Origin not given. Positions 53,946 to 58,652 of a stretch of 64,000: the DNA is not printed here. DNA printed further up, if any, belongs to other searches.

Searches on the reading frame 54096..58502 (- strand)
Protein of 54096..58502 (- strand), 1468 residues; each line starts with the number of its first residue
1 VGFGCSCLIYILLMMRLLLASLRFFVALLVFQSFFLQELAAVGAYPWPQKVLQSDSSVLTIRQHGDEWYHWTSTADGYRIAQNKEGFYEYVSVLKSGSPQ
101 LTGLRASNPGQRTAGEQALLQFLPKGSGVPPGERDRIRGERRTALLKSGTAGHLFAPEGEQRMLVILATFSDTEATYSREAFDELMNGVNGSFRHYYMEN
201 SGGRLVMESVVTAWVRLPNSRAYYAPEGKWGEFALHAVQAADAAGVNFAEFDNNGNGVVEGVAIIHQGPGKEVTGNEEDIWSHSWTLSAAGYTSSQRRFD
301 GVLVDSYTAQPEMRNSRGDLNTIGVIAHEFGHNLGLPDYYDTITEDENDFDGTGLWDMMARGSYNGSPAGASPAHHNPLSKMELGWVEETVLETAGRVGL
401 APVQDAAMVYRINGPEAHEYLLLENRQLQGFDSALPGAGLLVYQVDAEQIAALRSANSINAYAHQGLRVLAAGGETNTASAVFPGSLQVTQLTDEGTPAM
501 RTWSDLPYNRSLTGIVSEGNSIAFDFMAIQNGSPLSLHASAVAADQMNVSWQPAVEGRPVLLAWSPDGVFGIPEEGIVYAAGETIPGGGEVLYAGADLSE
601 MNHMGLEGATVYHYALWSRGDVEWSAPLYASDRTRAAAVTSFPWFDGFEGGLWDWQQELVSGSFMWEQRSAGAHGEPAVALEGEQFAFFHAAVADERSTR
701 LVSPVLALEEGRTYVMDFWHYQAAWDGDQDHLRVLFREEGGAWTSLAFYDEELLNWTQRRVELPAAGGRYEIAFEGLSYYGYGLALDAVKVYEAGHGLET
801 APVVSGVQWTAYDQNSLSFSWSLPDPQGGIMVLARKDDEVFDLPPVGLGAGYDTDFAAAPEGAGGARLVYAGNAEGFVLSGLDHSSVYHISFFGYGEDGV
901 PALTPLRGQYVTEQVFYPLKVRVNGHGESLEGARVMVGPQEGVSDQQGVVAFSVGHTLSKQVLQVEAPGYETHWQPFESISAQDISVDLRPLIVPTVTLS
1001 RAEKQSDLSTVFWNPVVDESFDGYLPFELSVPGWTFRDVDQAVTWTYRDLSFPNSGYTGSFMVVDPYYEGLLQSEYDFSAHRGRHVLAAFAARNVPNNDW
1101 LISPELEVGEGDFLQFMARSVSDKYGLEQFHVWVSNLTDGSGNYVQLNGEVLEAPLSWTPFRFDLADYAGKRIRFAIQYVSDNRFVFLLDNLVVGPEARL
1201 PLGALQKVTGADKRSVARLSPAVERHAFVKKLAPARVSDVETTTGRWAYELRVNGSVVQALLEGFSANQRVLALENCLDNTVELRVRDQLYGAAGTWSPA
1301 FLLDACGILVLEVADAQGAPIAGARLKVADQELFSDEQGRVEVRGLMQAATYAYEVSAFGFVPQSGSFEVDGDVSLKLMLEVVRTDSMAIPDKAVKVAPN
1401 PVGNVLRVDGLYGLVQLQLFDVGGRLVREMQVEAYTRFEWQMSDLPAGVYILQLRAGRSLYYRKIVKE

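Call 19: search_protein_families(library=pfam, proteins=[window:54096-58502:-])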
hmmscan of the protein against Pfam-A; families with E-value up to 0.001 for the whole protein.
window:54096-58502:- (1468 aa): 4 families
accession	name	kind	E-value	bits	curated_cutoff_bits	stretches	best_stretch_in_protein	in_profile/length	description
PF05547.17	Peptidase_M6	-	4.2e-21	75.9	22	1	185-379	62-280/294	Immune inhibitor A peptidase M6, catalytic domain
PF13620.12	CarboxypepD_reg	-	4.4e-11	43.4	32.3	1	1313-1372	6-71/82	Carboxypeptidase regulatory-like domain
PF00629.30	MAM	-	6.9e-08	32.9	26.4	1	648-792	3-153/158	MAM domain, meprin/A5/mu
PF18962.6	Por_Secre_tail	-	9.9e-06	26.2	27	1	1399-1466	3-74/75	Secretion system C-terminal sorting domain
